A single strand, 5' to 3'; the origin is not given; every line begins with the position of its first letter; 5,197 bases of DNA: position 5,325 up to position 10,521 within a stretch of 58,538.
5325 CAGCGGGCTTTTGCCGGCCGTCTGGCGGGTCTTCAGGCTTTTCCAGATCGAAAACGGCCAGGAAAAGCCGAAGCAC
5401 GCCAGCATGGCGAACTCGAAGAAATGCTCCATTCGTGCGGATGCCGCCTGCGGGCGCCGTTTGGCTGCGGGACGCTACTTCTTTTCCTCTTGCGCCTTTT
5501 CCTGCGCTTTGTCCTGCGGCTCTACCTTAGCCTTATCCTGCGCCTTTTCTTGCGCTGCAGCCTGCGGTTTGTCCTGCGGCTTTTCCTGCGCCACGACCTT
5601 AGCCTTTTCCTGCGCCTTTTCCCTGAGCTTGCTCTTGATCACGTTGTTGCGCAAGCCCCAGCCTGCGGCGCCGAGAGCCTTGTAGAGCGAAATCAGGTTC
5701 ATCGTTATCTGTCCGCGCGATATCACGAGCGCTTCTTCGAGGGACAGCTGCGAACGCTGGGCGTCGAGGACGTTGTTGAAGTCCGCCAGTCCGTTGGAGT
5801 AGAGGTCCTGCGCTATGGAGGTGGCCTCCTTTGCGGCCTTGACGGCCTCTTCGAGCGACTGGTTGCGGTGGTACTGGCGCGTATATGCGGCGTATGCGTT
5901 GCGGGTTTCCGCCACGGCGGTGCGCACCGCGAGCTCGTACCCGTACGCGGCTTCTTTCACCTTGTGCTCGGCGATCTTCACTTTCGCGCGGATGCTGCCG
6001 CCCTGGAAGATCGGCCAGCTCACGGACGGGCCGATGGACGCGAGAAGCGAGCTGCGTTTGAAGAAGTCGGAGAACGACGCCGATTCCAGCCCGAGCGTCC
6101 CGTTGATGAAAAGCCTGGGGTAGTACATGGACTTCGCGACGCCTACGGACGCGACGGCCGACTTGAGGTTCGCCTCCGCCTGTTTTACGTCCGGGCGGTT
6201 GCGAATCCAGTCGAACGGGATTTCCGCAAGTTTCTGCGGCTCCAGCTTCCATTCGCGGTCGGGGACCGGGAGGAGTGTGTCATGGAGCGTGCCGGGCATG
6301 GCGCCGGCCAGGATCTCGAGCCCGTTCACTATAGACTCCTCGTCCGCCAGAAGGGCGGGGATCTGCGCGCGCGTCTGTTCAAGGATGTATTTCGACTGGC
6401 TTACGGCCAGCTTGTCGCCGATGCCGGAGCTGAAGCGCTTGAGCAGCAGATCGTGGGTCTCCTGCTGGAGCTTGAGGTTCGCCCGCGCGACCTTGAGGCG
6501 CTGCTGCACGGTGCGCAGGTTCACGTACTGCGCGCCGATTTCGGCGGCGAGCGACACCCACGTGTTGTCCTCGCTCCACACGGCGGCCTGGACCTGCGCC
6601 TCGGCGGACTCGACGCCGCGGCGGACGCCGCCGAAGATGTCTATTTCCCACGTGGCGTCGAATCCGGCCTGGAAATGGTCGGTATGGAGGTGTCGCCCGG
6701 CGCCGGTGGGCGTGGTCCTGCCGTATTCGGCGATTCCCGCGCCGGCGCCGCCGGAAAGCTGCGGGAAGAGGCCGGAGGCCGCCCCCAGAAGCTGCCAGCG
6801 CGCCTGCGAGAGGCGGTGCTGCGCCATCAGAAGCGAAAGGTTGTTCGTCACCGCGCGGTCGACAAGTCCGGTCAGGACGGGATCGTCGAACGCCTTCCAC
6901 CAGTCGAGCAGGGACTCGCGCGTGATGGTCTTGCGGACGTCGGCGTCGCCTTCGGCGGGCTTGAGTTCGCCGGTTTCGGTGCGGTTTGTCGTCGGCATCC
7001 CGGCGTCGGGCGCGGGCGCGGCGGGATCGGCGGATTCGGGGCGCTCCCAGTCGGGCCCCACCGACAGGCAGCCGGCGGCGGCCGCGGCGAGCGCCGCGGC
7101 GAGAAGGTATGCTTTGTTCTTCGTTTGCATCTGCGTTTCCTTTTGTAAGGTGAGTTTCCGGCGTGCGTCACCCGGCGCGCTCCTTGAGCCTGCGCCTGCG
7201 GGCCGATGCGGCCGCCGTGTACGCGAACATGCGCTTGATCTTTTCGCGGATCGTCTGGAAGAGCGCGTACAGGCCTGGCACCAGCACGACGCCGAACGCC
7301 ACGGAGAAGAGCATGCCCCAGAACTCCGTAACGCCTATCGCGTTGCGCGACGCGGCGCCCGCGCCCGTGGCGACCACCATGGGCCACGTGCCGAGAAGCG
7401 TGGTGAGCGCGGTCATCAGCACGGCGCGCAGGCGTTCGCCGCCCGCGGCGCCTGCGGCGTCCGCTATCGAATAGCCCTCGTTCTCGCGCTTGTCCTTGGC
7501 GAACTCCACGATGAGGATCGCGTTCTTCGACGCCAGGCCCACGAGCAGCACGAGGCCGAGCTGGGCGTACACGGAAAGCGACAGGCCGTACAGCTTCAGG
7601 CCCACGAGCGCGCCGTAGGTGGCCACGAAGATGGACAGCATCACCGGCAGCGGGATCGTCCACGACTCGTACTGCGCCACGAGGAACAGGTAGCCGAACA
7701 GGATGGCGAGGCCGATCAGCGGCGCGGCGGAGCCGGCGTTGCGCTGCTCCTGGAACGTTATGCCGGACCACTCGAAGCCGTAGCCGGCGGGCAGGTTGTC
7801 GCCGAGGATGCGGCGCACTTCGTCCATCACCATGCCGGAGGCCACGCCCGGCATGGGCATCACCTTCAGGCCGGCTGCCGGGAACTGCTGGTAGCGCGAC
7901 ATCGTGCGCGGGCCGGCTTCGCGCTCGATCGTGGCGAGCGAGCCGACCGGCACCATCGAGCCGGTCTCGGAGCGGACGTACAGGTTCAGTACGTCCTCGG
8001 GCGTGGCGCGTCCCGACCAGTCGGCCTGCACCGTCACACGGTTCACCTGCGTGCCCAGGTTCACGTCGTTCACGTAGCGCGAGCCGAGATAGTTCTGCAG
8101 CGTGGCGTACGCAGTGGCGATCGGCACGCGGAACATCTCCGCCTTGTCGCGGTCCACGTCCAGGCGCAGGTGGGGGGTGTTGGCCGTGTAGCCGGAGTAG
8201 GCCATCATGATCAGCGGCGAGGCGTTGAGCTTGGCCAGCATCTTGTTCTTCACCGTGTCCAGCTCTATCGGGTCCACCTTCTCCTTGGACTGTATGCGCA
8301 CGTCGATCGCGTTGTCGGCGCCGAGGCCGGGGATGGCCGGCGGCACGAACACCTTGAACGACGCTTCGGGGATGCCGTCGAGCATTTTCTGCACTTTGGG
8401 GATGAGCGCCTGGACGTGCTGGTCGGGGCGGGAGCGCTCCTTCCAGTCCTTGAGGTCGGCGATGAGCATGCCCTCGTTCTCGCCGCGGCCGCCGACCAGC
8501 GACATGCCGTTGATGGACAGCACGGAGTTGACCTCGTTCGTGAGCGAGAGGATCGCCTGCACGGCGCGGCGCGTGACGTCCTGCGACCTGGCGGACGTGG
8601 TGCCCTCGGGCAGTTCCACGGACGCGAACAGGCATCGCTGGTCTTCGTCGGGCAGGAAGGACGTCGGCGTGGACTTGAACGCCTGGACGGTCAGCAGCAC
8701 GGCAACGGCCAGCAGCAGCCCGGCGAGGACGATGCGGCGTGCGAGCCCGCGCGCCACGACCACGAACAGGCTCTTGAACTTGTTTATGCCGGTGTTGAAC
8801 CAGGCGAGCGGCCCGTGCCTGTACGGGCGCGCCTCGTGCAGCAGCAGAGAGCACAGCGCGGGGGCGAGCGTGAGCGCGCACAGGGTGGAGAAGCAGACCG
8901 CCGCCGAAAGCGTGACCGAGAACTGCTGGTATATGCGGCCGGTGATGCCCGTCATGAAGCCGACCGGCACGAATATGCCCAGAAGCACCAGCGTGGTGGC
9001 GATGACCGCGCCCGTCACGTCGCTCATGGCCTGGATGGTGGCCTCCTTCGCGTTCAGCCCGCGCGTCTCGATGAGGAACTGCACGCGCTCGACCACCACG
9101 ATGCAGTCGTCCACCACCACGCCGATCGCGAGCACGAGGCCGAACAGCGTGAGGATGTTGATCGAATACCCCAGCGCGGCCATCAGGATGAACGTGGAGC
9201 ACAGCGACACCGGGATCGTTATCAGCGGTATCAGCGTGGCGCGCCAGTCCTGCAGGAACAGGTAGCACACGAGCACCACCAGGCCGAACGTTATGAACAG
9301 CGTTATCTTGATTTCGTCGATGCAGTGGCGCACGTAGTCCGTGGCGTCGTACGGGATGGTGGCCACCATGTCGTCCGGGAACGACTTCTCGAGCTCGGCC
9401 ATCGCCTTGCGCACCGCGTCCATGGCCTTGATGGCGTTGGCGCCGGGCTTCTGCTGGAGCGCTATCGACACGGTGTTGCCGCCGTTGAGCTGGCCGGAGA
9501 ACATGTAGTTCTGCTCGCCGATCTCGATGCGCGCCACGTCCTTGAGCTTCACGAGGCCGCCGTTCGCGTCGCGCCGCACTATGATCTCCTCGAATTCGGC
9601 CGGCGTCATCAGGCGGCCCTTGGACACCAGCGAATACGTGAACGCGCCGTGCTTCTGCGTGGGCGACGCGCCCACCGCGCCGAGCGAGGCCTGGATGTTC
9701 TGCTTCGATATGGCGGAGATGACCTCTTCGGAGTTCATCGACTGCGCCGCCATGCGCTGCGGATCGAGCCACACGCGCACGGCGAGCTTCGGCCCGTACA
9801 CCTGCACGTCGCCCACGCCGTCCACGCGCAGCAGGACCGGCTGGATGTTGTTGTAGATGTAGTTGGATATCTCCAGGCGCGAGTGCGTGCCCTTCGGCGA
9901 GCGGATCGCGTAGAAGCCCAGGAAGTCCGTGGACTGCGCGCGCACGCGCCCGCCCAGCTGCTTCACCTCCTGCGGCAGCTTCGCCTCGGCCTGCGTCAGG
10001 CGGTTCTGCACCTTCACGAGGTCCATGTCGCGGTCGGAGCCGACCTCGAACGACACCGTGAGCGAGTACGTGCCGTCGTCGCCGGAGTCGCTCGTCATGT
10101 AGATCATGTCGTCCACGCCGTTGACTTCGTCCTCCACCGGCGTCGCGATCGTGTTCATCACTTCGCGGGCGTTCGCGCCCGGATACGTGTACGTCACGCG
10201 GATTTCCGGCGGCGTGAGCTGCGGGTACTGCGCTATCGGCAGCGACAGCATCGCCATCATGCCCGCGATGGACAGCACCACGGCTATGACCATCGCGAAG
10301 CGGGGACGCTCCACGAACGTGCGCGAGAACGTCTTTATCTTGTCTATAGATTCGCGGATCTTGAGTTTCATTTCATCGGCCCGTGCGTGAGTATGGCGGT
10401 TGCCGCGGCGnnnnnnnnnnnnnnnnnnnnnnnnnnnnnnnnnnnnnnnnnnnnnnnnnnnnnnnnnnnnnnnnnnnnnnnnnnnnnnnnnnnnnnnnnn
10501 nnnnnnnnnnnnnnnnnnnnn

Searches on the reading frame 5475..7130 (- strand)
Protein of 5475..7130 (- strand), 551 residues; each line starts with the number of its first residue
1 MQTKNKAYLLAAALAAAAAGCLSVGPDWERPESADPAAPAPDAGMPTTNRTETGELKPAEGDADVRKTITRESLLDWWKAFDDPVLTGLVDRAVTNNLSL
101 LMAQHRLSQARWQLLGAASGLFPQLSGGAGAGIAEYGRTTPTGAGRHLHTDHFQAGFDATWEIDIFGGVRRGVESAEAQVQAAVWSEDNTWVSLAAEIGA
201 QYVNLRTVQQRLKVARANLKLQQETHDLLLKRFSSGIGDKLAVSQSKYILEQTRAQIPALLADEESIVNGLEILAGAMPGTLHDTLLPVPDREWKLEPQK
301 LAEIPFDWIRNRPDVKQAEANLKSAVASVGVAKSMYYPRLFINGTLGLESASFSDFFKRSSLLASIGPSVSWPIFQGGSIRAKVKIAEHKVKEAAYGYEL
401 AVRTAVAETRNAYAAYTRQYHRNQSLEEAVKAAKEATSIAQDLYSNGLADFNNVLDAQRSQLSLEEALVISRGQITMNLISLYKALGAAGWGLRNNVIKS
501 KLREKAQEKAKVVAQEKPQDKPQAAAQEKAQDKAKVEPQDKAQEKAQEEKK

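Call 13: search_protein_families(library=pfam, proteins=[window:5475-7130:-])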
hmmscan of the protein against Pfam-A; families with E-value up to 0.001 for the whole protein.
window:5475-7130:- (551 aa): 1 family
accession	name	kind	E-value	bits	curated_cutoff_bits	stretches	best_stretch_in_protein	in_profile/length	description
PF02321.23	OEP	-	1.2e-51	175.7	22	2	310-487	10-187/187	Outer membrane efflux protein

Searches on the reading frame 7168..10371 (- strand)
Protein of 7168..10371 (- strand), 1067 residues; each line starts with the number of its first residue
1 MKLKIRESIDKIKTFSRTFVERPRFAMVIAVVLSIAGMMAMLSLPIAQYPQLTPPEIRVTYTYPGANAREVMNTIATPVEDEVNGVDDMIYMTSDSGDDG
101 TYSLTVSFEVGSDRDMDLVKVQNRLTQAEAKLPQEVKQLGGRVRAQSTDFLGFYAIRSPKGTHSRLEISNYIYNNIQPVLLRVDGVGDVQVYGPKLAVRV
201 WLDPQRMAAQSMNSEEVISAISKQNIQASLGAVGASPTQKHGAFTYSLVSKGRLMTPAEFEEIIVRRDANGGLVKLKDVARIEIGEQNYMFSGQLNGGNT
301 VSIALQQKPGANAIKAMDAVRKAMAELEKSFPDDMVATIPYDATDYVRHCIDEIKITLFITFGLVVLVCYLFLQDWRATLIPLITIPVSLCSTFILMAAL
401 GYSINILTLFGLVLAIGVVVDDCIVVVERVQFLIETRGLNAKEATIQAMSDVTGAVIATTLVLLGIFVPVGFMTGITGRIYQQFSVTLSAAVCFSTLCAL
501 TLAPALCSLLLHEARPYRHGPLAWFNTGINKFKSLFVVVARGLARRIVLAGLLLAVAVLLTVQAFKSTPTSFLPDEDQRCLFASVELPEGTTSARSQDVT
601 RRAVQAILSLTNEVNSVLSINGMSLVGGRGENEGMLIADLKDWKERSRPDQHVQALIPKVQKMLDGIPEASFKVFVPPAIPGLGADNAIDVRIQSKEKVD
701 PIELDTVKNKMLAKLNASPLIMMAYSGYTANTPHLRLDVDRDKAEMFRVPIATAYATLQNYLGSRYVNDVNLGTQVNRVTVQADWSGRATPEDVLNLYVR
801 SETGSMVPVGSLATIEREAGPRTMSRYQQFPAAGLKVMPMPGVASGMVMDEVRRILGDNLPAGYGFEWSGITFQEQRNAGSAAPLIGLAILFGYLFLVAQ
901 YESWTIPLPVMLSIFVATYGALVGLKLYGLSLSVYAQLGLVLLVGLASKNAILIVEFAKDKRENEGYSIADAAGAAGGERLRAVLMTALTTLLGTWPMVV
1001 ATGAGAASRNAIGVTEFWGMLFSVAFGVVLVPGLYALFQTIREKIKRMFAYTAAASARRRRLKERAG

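Call 13: search_protein_families(library=pfam, proteins=[window:7168-10371:-])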
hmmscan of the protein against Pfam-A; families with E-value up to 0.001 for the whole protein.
window:7168-10371:- (1067 aa): 3 families
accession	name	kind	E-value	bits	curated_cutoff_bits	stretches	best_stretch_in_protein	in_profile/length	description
PF00873.25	ACR_tran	-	5e-292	971.8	28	1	15-1038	1-1020/1021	AcrB/AcrD/AcrF family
PF03176.21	MMPL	-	5.2e-16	58.9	20.5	1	309-511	99-303/333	MMPL family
PF02355.23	SecD_SecF_C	-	0.00016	21.6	20.5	1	356-509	35-185/189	Protein export membrane protein SecD/SecF, C-terminal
